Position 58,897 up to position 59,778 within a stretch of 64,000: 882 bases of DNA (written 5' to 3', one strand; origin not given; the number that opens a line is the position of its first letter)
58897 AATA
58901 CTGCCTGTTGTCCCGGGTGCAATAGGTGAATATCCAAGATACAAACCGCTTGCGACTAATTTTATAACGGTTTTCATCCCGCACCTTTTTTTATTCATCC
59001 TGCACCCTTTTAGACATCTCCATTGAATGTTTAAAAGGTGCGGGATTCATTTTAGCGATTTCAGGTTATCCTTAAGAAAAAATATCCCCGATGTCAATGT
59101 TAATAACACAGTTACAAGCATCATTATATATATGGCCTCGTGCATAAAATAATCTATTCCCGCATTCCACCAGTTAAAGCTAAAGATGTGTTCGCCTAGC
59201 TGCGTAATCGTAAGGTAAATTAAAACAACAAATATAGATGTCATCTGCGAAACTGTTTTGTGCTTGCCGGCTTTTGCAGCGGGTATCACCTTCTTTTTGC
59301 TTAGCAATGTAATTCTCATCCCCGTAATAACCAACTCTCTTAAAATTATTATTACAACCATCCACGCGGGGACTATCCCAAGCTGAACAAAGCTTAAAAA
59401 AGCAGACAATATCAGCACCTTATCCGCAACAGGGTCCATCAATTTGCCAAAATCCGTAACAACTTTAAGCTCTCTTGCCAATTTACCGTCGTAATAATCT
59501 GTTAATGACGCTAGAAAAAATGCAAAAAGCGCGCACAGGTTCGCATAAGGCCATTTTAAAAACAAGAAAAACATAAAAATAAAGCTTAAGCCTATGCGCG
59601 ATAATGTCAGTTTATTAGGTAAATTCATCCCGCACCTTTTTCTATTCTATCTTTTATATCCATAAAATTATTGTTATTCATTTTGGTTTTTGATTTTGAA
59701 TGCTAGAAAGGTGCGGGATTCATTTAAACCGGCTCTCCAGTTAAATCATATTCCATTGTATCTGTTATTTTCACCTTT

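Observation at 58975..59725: Perfect 19-bp hairpins sequester the RBS and start codon of two consecutive phospholipid genes (pgpA, pgsA)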

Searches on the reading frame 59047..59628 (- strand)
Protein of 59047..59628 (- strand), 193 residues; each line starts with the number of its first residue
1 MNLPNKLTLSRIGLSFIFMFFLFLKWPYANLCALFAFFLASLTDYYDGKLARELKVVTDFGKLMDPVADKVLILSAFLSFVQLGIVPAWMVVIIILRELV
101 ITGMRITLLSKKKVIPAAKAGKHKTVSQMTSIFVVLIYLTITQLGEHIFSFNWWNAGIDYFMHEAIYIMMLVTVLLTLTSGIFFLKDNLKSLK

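Call 10: find_homologous_proteins(query=window:59047-59628:-)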
Query window:59047-59628:- (193 aa): 7563 proteins with E <= 0.001 among 8000 candidates; the best 120 are listed.
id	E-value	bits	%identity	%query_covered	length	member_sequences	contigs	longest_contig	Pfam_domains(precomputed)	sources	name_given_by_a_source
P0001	1.2e-117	408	100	100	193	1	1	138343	PF01066.27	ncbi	ncbi:MAG: CDP-diacylglycerol--glycerol-3-phosphate 3-phosphatidyltransferase [Candidatus Omnitrophot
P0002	2.9e-89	316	75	100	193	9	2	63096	PF01066.27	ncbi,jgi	-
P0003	3.7e-87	309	72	100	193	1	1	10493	PF01066.27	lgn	-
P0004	5.8e-85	302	70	100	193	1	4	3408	PF01066.27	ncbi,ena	-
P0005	1.9e-83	297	69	100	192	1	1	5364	PF01066.27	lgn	-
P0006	2.7e-83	296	69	100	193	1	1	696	PF01066.27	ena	-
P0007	1.4e-82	294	67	99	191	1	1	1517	PF01066.27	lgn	-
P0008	3.0e-82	293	69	100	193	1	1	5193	PF01066.27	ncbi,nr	ncbi:MAG: CDP-diacylglycerol--glycerol-3-phosphate 3-phosphatidyltransferase [Candidatus Omnitrophic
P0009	8.6e-82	291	68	100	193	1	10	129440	PF01066.27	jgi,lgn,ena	-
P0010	7.7e-78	279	65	100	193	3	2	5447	PF01066.27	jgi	-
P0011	5.3e-69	250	65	99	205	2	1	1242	PF01066.27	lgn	-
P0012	8.2e-69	249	73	79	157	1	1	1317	PF01066.27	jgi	-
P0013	2.4e-61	225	55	98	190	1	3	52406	PF01066.27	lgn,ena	-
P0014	3.9e-60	221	55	99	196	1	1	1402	PF01066.27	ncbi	-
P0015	5.1e-60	221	54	98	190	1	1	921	PF01066.27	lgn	-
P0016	5.4e-60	220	54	98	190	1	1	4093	PF01066.27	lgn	-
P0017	7.0e-60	220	54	100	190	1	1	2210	PF01066.27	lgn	-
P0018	1.4e-59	219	55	98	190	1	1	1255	PF01066.27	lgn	-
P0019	2.5e-59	218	53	100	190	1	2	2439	PF01066.27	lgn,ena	-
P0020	3.2e-59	218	58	97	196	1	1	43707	PF01066.27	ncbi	ncbi:MAG: CDP-diacylglycerol--glycerol-3-phosphate 3-phosphatidyltransferase [Candidatus Omnitrophot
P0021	5.4e-59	217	57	98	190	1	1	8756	PF01066.27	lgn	-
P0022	5.7e-59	217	56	97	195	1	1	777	PF01066.27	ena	-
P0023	6.0e-59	217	54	98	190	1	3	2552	PF01066.27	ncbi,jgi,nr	ncbi:MAG: CDP-diacylglycerol--glycerol-3-phosphate 3-phosphatidyltransferase [Candidatus Omnitrophic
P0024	6.4e-59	217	54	98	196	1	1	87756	PF01066.27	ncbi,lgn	ncbi:MAG: CDP-diacylglycerol--glycerol-3-phosphate 3-phosphatidyltransferase [Candidatus Omnitrophot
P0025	8.7e-59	217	54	97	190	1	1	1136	PF01066.27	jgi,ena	-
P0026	8.7e-59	216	52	98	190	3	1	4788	PF01066.27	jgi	jgi:CDP-diacylglycerol---glycerol-3-phosphate 3-phosphatidyltransferase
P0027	8.9e-59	216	53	98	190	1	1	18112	PF01066.27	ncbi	ncbi:MAG: CDP-diacylglycerol--glycerol-3-phosphate 3-phosphatidyltransferase [Candidatus Omnitrophot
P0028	9.7e-59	216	56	97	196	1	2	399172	PF01066.27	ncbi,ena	-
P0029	1.3e-58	216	55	97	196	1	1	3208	PF01066.27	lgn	-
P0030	1.7e-58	216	54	98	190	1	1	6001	PF01066.27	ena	-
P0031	2.1e-58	215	54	100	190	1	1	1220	PF01066.27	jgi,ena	-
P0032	2.2e-58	215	52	98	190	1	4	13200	PF01066.27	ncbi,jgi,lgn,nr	ncbi:MAG: CDP-diacylglycerol--glycerol-3-phosphate 3-phosphatidyltransferase [Candidatus Omnitrophic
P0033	2.3e-58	215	53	97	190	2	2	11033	PF01066.27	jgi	-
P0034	2.5e-58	215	55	97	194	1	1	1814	PF01066.27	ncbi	-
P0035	2.6e-58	215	55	97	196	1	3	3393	PF01066.27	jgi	jgi:CDP-diacylglycerol--glycerol-3-phosphate 3-phosphatidyltransferase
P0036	2.8e-58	215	56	97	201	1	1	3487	PF01066.27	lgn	-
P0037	2.8e-58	215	53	97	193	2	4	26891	PF01066.27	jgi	-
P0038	3.3e-58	215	54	100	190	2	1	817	PF01066.27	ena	-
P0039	4.2e-58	214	53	100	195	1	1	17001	PF01066.27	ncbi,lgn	-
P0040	4.5e-58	214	54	99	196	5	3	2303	PF01066.27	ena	-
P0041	4.6e-58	214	53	98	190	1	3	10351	PF01066.27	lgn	-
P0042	5.2e-58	214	55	98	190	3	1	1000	PF01066.27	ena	-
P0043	5.3e-58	214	56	99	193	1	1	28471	PF01066.27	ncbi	ncbi:MAG: CDP-diacylglycerol--glycerol-3-phosphate 3-phosphatidyltransferase [Candidatus Omnitrophot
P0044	5.9e-58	214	54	100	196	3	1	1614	PF01066.27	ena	-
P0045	6.0e-58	214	55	97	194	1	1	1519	PF01066.27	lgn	-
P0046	7.5e-58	213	57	97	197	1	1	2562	PF01066.27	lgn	-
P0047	7.6e-58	213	53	100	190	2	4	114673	PF01066.27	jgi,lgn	-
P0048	7.8e-58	213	54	100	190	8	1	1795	PF01066.27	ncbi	-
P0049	8.4e-58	213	53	98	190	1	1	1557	PF01066.27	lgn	-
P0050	8.8e-58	213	55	100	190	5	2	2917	PF01066.27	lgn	-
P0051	1.1e-57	213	56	97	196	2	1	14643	PF01066.27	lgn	-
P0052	1.3e-57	213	54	97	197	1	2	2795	PF01066.27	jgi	-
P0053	1.5e-57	212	54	100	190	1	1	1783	PF01066.27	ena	-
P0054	1.8e-57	212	51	100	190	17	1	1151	PF01066.27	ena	-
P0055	2.0e-57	212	53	100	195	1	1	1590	PF01066.27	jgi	-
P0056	2.1e-57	212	56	98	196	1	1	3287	PF01066.27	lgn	-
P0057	2.2e-57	212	52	98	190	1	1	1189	PF01066.27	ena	-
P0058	2.2e-57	212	54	97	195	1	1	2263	PF01066.27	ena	-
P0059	2.5e-57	212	54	97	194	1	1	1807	PF01066.27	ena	-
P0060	2.5e-57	212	56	99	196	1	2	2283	PF01066.27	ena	-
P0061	2.8e-57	212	53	100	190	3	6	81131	PF01066.27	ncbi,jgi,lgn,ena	-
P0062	2.9e-57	212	55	98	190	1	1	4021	PF01066.27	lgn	-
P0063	3.2e-57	211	54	98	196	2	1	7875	PF01066.27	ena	-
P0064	3.7e-57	211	55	98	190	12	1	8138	PF01066.27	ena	-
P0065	4.3e-57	211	53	100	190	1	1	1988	PF01066.27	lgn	-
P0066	4.3e-57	211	52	98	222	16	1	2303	PF01066.27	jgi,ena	-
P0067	4.7e-57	211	55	97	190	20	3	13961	PF01066.27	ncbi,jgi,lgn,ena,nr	ncbi:MAG: CDP-diacylglycerol--glycerol-3-phosphate 3-phosphatidyltransferase [Candidatus Omnitrophic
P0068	5.4e-57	211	55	97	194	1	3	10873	PF01066.27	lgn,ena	-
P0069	6.1e-57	210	55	99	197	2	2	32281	PF01066.27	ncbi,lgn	ncbi:MAG: CDP-diacylglycerol--glycerol-3-phosphate 3-phosphatidyltransferase [Candidatus Omnitrophot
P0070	6.2e-57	210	54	97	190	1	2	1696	PF01066.27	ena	-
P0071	6.3e-57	210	56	99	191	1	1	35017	PF01066.27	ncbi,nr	ncbi:MAG: CDP-diacylglycerol--glycerol-3-phosphate 3-phosphatidyltransferase [Candidatus Omnitrophic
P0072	6.3e-57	210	53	97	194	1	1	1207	PF01066.27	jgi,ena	-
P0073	6.5e-57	210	57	97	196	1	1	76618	PF01066.27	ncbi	-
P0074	6.5e-57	210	52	99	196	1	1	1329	PF01066.27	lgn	-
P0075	6.6e-57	210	56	97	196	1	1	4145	PF01066.27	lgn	-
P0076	7.1e-57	210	55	98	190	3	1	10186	PF01066.27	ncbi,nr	ncbi:MAG: CDP-diacylglycerol--glycerol-3-phosphate 3-phosphatidyltransferase [Candidatus Omnitrophic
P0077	8.0e-57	210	53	100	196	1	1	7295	PF01066.27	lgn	-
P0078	9.2e-57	210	53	97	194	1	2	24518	PF01066.27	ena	-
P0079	9.6e-57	210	53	98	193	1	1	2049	PF01066.27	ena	-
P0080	9.8e-57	210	54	98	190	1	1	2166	PF01066.27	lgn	-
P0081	1.0e-56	210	54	99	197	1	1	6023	PF01066.27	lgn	-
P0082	1.0e-56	210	55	98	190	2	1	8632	PF01066.27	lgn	-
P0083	1.1e-56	210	56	97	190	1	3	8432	PF01066.27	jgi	jgi:CDP-diacylglycerol---glycerol-3-phosphate 3-phosphatidyltransferase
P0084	1.1e-56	210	53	100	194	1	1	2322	PF01066.27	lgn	-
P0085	1.1e-56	210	52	100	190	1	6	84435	PF01066.27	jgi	-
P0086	1.2e-56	210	56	99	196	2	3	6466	PF01066.27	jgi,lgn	-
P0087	1.2e-56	209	54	97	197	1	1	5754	PF01066.27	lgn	-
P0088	1.4e-56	209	55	97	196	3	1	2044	PF01066.27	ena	-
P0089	1.6e-56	209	55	97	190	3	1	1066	PF01066.27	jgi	-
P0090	1.6e-56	209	55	97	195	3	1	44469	PF01066.27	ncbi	ncbi:MAG: CDP-diacylglycerol--glycerol-3-phosphate 3-phosphatidyltransferase [Candidatus Omnitrophot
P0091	1.6e-56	209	53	99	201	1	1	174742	PF01066.27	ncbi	-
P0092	1.9e-56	209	53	98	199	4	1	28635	PF01066.27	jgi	-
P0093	2.4e-56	209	52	99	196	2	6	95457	PF01066.27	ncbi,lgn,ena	-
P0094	2.6e-56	208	52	99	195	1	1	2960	PF01066.27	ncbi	ncbi:MAG: CDP-diacylglycerol--glycerol-3-phosphate 3-phosphatidyltransferase [Candidatus Omnitrophot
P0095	2.7e-56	208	52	100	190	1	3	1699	PF01066.27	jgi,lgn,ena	-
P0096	2.7e-56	208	53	98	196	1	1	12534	PF01066.27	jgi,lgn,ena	-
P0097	2.8e-56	208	52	100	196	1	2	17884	PF01066.27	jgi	-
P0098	2.9e-56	208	53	98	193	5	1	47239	PF01066.27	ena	-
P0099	3.4e-56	208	53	99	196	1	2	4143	PF01066.27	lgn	-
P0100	3.4e-56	208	53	98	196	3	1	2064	PF01066.27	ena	-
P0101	3.5e-56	208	54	98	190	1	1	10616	PF01066.27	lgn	-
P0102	3.9e-56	208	55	98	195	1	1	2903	PF01066.27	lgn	-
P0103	4.1e-56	208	56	97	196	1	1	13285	PF01066.27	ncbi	ncbi:CDP-diacylglycerol--glycerol-3-phosphate 3-phosphatidyltransferase [Candidatus Omnitrophota bac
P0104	4.2e-56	208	55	97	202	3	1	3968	PF01066.27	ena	-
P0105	4.7e-56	208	55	97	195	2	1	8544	PF01066.27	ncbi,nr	ncbi:MAG: CDP-diacylglycerol--glycerol-3-phosphate 3-phosphatidyltransferase, partial [Candidatus Om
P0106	4.7e-56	208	54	98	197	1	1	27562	PF01066.27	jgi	-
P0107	4.7e-56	208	56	99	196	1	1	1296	PF01066.27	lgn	-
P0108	4.8e-56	208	55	98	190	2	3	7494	PF01066.27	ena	-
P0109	4.9e-56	208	55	97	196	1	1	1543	PF01066.27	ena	-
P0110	6.7e-56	207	52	99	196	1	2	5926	PF01066.27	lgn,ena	-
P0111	7.6e-56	207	56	97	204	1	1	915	PF01066.27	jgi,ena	-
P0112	7.7e-56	207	52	100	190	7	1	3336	PF01066.27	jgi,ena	-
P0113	8.4e-56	207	53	98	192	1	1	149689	PF01066.27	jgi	-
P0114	8.7e-56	207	56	97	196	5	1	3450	PF01066.27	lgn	-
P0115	9.2e-56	207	54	99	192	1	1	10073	PF01066.27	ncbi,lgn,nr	ncbi:MAG: CDP-diacylglycerol--glycerol-3-phosphate 3-phosphatidyltransferase [Candidatus Omnitrophic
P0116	9.7e-56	207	57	97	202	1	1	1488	PF01066.27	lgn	-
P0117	1.0e-55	206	52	100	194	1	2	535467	PF01066.27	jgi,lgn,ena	-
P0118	1.1e-55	206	54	99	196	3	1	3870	PF01066.27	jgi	-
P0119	1.1e-55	206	53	98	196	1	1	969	PF01066.27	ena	-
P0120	1.1e-55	206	54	98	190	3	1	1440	PF01066.27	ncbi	-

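Call 12: find_encoding_contigs(protein=P0002, flank=3000, max_places=3)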
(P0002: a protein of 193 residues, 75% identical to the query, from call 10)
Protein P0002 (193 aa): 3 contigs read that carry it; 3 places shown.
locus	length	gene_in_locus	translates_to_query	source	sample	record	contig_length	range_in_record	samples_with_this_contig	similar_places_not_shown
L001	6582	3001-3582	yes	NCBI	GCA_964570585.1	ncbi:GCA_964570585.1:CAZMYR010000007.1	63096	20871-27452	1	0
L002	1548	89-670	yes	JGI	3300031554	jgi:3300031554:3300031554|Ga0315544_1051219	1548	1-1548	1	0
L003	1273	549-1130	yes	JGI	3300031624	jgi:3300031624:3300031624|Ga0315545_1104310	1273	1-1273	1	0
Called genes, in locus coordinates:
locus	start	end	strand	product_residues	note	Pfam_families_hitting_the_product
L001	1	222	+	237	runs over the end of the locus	PF03740:PdxJ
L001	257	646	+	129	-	PF01648:ACPS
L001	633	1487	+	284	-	PF01256:Carb_kinase, PF02110:HK (weak)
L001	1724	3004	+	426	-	PF00919:UPF0004, PF04055:Radical_SAM, PF01938:TRAM (weak), PF18693:TRAM_2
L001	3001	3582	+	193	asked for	PF01066:CDP-OH_P_transf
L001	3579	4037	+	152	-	PF04608:PgpA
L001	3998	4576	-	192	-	PF02834:LigT_PEase, PF10469:AKAP7_NLS, PF13563:2_5_RNA_ligase2, PF02834:LigT_PEase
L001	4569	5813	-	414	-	PF00994:MoCF_biosynth, PF18146:CinA_KH, PF02464:CinA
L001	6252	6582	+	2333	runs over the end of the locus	PF07705:CARDB (faint), PF02638:GHL10 (weak), PF14871:GHL6, PF17803:Cadherin_4 (faint), PF17963:Big_9 (weak), PF05345:He_PIG, PF05345:He_PIG, PF00041:fn3, +7 more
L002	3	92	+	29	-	?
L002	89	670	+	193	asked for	PF01066:CDP-OH_P_transf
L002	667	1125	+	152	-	PF04608:PgpA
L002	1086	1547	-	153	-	?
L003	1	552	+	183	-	?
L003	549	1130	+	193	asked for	PF01066:CDP-OH_P_transf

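Call 13: find_encoding_contigs(protein=P0009, flank=3000, max_places=3)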
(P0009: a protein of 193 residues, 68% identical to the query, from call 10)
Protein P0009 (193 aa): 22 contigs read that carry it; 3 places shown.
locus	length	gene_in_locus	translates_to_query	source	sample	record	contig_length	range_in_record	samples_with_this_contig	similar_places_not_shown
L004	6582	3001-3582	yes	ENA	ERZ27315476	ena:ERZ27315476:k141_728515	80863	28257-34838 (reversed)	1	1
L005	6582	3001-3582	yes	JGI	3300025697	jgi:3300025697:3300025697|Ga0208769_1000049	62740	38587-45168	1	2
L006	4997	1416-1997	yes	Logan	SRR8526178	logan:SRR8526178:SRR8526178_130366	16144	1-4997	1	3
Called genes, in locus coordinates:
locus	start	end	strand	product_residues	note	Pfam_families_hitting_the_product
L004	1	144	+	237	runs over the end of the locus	PF03740:PdxJ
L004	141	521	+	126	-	PF01648:ACPS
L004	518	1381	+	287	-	PF01256:Carb_kinase, PF08543:Phos_pyr_kin (weak), PF02110:HK (weak)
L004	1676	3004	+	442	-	PF00919:UPF0004, PF04055:Radical_SAM, PF01938:TRAM, PF18693:TRAM_2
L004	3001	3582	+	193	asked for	PF01066:CDP-OH_P_transf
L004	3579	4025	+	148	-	PF04608:PgpA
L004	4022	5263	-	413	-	PF00994:MoCF_biosynth, PF18146:CinA_KH, PF02464:CinA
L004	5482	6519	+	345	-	PF00154:RecA_N, PF08423:Rad51, PF06745:ATPase (faint), PF21096:RecA_C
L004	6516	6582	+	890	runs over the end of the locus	PF01411:tRNA-synt_2c, PF07973:tRNA_SAD, PF02272:DHHA1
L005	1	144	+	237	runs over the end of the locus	PF03740:PdxJ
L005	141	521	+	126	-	PF01648:ACPS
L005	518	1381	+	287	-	PF01256:Carb_kinase, PF08543:Phos_pyr_kin (weak), PF02110:HK (weak)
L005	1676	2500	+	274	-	PF00919:UPF0004, PF04055:Radical_SAM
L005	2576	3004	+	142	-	PF01938:TRAM, PF18693:TRAM_2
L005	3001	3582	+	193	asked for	PF01066:CDP-OH_P_transf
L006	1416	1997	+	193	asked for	PF01066:CDP-OH_P_transf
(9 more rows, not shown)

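Call 14: find_encoding_contigs(protein=P0003, flank=3000, max_places=2)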
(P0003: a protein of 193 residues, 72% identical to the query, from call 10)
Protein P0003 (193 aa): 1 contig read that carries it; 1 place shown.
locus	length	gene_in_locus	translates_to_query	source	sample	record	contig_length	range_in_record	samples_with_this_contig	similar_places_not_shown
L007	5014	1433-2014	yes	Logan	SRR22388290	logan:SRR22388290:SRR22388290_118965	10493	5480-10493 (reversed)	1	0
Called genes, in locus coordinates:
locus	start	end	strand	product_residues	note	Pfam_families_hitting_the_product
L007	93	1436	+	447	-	PF00919:UPF0004, PF04055:Radical_SAM, PF01938:TRAM (weak), PF18693:TRAM_2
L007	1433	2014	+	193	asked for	PF01066:CDP-OH_P_transf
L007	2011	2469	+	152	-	PF04608:PgpA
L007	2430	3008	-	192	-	PF02834:LigT_PEase, PF10469:AKAP7_NLS, PF13563:2_5_RNA_ligase2, PF02834:LigT_PEase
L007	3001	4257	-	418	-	PF00994:MoCF_biosynth, PF18146:CinA_KH, PF02464:CinA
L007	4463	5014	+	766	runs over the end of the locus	-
